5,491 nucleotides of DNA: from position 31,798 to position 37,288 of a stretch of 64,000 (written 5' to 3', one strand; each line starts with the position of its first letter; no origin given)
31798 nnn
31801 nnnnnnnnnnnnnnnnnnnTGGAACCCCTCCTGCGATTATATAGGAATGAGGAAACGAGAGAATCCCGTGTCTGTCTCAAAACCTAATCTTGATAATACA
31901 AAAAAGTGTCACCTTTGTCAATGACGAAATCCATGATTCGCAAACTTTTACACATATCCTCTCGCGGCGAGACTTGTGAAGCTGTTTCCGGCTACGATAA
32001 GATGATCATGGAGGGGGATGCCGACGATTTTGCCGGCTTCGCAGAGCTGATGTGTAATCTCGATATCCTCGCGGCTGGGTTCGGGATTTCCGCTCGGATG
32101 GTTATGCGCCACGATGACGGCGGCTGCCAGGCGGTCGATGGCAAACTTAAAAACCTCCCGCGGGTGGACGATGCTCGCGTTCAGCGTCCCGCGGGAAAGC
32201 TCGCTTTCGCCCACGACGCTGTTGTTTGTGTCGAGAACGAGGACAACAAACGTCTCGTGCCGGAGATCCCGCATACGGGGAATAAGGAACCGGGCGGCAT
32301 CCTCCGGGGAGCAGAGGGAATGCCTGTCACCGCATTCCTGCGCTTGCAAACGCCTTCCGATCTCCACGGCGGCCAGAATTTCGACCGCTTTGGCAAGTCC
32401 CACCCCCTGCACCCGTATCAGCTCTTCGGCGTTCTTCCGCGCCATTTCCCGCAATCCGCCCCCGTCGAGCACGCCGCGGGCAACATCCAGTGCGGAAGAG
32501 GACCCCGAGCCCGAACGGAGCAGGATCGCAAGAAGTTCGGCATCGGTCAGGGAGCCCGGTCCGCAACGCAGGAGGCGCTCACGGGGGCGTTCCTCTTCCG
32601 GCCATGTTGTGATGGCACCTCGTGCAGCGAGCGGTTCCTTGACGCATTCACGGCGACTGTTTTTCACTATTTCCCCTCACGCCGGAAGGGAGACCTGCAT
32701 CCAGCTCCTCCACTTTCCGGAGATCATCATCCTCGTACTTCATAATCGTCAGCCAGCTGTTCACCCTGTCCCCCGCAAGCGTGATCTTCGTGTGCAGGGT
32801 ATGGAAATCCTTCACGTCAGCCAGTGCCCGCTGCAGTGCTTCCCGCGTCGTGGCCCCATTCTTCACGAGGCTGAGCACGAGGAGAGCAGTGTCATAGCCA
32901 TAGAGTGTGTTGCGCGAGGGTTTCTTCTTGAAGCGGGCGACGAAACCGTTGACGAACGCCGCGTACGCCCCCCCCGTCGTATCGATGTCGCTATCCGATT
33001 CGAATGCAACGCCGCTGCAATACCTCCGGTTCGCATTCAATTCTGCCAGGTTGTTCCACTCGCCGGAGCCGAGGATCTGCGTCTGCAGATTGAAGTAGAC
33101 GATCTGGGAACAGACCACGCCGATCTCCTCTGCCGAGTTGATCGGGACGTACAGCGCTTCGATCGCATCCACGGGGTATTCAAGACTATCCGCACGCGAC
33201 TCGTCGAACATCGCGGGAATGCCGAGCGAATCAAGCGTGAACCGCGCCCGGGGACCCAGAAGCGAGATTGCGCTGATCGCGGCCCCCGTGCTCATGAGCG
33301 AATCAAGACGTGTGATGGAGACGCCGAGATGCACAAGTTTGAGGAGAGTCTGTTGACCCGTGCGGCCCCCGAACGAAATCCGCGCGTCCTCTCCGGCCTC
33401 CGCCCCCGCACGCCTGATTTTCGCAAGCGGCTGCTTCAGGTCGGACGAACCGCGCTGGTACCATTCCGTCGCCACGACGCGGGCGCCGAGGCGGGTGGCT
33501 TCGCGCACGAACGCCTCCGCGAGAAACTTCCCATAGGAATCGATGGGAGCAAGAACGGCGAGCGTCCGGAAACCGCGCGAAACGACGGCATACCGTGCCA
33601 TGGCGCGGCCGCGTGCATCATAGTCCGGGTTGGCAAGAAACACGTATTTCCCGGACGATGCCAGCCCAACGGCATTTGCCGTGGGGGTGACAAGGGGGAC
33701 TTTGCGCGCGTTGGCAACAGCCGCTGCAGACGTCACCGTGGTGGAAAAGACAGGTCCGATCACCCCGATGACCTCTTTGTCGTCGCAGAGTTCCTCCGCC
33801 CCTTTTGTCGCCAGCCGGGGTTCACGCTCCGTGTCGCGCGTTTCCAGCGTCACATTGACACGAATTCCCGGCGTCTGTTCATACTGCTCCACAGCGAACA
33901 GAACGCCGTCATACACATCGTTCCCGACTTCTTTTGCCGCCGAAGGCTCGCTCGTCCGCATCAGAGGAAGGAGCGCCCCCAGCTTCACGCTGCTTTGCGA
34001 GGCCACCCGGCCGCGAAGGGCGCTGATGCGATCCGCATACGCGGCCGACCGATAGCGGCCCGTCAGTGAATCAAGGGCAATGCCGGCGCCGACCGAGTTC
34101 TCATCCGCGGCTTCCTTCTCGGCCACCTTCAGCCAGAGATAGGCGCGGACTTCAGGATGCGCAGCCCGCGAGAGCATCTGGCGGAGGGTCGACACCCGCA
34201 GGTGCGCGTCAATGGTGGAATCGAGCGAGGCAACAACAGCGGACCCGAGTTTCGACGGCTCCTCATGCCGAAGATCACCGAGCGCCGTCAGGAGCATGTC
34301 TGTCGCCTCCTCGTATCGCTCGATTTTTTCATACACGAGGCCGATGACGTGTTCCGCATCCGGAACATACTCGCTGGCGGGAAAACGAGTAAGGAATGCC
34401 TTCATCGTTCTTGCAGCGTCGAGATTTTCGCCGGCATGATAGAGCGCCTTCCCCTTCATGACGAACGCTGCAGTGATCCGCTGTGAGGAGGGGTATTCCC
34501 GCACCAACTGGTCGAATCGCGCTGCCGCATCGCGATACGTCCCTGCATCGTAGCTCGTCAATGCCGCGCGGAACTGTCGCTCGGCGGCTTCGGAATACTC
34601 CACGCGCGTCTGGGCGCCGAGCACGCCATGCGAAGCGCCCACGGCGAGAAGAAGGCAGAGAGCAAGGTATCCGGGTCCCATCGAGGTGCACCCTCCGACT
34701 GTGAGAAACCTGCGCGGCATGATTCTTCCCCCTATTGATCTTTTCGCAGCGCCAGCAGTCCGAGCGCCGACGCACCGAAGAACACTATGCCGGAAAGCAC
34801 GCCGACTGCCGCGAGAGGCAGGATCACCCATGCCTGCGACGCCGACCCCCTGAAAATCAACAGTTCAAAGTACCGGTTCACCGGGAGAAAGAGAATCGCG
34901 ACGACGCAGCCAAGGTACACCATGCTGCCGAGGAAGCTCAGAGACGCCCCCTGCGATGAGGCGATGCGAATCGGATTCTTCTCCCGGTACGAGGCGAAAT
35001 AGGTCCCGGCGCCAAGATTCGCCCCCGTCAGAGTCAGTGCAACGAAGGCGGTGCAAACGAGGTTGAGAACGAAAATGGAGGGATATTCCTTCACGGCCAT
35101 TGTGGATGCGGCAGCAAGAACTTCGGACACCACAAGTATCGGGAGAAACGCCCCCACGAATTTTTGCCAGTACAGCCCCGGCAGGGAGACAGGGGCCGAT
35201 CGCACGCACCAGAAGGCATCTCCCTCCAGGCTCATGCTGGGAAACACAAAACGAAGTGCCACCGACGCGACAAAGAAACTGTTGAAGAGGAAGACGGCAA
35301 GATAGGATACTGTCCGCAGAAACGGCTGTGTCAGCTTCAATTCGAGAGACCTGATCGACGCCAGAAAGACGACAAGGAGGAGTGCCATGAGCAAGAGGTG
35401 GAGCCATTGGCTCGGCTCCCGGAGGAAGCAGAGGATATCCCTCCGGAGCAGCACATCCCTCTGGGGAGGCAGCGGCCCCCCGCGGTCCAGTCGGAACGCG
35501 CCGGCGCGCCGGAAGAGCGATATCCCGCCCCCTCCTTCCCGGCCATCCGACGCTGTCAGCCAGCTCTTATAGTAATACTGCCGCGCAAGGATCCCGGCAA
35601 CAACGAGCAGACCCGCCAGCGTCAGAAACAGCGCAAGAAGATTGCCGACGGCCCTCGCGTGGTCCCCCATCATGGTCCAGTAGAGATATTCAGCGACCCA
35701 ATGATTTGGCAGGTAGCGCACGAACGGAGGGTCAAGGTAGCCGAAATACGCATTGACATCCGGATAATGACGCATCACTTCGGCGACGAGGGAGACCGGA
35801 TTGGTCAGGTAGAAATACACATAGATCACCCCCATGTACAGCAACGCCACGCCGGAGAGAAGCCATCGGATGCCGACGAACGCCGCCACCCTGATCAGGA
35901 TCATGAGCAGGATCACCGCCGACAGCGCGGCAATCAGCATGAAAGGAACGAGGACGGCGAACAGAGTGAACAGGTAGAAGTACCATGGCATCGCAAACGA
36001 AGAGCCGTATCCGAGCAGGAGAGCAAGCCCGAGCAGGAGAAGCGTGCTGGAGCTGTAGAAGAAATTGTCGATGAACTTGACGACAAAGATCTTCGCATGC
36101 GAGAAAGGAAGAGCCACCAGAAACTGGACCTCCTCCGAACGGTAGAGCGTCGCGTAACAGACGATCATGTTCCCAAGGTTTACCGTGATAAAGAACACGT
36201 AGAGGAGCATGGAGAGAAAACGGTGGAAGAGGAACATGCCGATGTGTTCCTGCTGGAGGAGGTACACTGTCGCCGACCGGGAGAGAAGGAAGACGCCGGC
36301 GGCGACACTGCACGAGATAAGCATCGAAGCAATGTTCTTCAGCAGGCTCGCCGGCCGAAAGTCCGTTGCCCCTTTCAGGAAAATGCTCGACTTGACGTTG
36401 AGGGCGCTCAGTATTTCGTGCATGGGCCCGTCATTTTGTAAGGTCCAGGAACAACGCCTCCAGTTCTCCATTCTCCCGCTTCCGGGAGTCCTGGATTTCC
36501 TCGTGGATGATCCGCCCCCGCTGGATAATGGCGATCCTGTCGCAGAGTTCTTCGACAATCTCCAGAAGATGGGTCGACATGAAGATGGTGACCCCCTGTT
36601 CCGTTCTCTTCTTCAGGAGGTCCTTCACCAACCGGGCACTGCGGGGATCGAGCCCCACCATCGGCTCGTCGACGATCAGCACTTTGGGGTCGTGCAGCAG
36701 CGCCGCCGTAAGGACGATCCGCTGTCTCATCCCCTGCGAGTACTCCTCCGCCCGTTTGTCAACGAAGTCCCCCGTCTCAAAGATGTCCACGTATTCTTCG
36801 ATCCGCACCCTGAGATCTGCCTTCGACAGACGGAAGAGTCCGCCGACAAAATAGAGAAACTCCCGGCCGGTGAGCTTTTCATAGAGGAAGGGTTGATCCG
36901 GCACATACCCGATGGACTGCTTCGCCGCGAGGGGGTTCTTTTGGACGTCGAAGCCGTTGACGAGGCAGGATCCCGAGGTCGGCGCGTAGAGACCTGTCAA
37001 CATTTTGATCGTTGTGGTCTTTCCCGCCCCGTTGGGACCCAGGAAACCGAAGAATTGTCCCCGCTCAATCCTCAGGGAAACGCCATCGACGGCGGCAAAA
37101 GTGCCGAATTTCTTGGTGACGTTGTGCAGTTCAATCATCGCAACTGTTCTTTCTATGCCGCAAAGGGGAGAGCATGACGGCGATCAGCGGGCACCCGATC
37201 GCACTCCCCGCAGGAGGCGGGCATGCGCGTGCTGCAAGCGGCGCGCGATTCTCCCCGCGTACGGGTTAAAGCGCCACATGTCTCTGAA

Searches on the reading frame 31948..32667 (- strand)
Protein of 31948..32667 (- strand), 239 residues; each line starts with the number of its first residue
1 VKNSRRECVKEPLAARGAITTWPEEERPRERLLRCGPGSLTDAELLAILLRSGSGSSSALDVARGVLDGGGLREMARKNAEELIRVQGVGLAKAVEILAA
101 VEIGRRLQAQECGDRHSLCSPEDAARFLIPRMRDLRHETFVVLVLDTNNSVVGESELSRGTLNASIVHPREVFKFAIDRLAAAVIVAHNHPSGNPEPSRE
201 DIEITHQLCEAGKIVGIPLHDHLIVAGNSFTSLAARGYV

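Call 13: search_protein_families(library=pfam, proteins=[window:31948-32667:-], max_evalue=0.001)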
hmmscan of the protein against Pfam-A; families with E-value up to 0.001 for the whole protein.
window:31948-32667:- (239 aa): 2 families
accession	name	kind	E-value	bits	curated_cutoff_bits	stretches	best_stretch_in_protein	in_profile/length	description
PF04002.20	RadC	-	1.6e-45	154.3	22.1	1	119-237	2-120/121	RadC-like JAB domain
PF20582.4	UPF0758_N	-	5e-27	94.2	27.1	1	19-95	1-77/77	UPF0758 N-terminal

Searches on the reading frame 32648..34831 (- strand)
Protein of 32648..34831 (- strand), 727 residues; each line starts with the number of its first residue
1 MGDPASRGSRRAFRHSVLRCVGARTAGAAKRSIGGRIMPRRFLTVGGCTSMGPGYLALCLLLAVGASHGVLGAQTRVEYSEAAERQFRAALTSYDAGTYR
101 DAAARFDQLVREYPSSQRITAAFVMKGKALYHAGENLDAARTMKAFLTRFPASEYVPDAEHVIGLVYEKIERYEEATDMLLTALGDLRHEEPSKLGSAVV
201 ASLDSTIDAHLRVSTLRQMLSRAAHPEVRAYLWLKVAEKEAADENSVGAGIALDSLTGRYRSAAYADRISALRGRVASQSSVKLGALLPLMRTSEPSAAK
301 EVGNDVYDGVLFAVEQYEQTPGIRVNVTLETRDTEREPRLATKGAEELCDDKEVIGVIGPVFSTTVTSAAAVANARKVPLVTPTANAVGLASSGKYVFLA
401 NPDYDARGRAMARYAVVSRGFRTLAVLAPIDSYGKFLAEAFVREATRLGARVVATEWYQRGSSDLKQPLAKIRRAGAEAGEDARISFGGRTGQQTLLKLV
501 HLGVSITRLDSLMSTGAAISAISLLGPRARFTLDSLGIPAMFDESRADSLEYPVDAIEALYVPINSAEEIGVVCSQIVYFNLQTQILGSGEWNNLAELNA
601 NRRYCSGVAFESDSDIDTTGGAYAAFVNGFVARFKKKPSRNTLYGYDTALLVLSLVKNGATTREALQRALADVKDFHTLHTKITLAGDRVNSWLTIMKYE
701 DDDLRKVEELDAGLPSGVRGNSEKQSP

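Call 13: search_protein_families(library=pfam, proteins=[window:32648-34831:-], max_evalue=0.001)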
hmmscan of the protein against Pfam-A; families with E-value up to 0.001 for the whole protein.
window:32648-34831:- (727 aa): 5 families
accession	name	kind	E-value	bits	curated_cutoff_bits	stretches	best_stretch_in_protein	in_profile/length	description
PF13458.12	Peripla_BP_6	-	4e-31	109.4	31.7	2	282-479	2-193/343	Periplasmic binding protein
PF01094.35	ANF_receptor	-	3.1e-12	46.7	25.4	1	310-472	6-169/353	Receptor family ligand binding region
PF13525.12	YfiO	-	1.3e-06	28.8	25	1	86-167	8-137/203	Outer membrane lipoprotein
PF13174.12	TPR_6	-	1.2e-05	26.1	26.3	0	87-116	4-33/33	Tetratricopeptide repeat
PF13432.12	TPR_16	-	0.00015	22.6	32.7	1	89-153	3-64/65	Tetratricopeptide repeat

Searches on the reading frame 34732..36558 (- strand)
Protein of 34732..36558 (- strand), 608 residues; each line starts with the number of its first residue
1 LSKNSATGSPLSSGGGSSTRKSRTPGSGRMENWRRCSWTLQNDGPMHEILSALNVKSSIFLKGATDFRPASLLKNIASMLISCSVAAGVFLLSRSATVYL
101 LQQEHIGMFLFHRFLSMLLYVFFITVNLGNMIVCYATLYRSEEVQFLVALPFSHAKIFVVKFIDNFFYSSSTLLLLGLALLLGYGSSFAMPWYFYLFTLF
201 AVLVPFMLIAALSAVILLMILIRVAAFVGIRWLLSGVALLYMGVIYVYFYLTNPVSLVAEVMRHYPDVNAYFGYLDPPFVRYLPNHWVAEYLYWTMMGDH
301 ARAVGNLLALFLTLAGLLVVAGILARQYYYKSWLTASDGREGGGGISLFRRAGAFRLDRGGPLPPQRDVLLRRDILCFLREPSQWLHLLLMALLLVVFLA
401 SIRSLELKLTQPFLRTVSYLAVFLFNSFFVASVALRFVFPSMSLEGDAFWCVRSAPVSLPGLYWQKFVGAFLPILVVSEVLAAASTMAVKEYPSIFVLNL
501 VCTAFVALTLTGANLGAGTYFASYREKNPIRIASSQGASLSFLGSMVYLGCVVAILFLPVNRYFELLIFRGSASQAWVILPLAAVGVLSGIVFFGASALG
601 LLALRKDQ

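Call 13: search_protein_families(library=pfam, proteins=[window:34732-36558:-], max_evalue=0.001)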
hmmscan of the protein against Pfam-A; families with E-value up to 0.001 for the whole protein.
window:34732-36558:- (608 aa): 1 family
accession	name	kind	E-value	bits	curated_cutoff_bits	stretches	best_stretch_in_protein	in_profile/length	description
PF16949.11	ABC_tran_2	-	8.5e-65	220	25.7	1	81-605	16-538/542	Putative ATP-binding cassette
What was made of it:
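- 34732..36558 (-): ABC_tran_2-family membrane protein (up to 608 aa; the true start is probably downstream of the longest ORF). Conserved partner of the ATPase. PF16949 E=8.5e-65 (call 13).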

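Call 64: search_protein_families(library=ncbifam, proteins=[window:34732-36558:-], max_evalue=0.00001)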
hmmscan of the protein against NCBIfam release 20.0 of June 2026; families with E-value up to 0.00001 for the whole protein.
window:34732-36558:- (608 aa): 0 families

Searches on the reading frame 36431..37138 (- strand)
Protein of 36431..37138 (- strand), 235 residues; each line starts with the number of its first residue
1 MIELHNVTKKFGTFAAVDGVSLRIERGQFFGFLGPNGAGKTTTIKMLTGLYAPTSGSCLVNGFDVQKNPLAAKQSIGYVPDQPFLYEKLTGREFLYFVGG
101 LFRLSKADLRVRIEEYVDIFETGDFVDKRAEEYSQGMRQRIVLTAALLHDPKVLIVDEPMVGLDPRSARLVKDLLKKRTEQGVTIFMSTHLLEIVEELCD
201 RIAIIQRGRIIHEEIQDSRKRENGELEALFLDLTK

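Call 13: search_protein_families(library=pfam, proteins=[window:36431-37138:-], max_evalue=0.001)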
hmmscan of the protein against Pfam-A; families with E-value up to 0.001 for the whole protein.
window:36431-37138:- (235 aa): 2 families
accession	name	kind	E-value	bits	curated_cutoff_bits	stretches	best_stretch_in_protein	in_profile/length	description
PF00005.33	ABC_tran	-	2.7e-29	102.9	25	1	18-160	2-136/137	ABC transporter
PF13304.12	AAA_21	-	8.5e-13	49.5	27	1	129-195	234-303/304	AAA domain, putative AbiEii toxin, Type IV TA system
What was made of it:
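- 36431..37138 (-): ABC transporter ATPase (235 aa), 45 bp downstream of tyrA. A conserved operon neighbour whose role in aromatic metabolism is unknown. PF00005 (call 13).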

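Call 64: search_protein_families(library=ncbifam, proteins=[window:36431-37138:-], max_evalue=0.00001)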
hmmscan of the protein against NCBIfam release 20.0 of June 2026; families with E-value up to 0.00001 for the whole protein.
window:36431-37138:- (235 aa): 183 families (the best 25 are shown)
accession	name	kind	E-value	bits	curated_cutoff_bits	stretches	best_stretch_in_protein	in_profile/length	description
TIGR01188.1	drrA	subfamily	7.7e-76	255.3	312.45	1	9-222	1-214/302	daunorubicin resistance ABC transporter, ATP-binding protein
TIGR03522.1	GldA_ABC_ATP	equivalog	1.9e-62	211.4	402.6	1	2-218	3-218/301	gliding motility-associated ABC transporter ATP-binding subunit GldA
NF033858.1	ABC2_perm_RbbA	equivalog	2.7e-61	207.6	1050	1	2-232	267-499/909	ribosome-associated ATPase/putative transporter RbbA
TIGR03740.1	galliderm_ABC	subfamily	8.9e-53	179.2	309.75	1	3-234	2-222/223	lantibiotic protection ABC transporter ATP-binding subunit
NF010060.0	PRK13537.1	equivalog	2.3e-49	168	521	1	2-213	16-227/314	nodulation factor ABC transporter ATP-binding protein NodI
TIGR03864.1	PQQ_ABC_ATP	hypoth_equivalog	2.1e-47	161.5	302.25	1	2-234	2-236/236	ABC transporter, ATP-binding subunit, PQQ-dependent alcohol dehydrogenase system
NF010059.0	PRK13536.1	equivalog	2.7e-47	161.2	549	1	2-213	44-255/342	nodulation factor ABC transporter ATP-binding protein NodI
TIGR01288.1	nodI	equivalog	1e-44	152.8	424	1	2-214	5-217/303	nodulation factor ABC transporter ATP-binding protein NodI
TIGR04406.1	LPS_export_lptB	equivalog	2.2e-41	141.7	240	1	3-214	3-217/239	LPS export ABC transporter ATP-binding protein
TIGR00968.1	3a0106s01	subfamily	3.1e-38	131.6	342.75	1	2-212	1-211/237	sulfate ABC transporter ATP-binding protein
TIGR01257.1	rim_protein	equivalog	6.6e-37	126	4012.85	1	15-211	944-1139/2272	rim ABC transporter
NF047930.1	ABC_ATP_B6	equivalog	5.1e-36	124.3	670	1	1-221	2-224/510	putative B6 ABC transporter ATP-binding protein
TIGR04521.1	ECF_ATPase_2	equivalog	5.7e-36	124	330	1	14-232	18-245/279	energy-coupling factor transporter ATPase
NF040840.2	tungstate_WtpC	equivalog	1.5e-35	123.1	440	1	1-212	1-211/347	tungstate ABC transporter ATP-binding protein WtpC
NF008621.0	PRK11607.1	equivalog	6.5e-34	117.3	613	1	2-212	20-230/377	putrescine ABC transporter ATP-binding subunit PotG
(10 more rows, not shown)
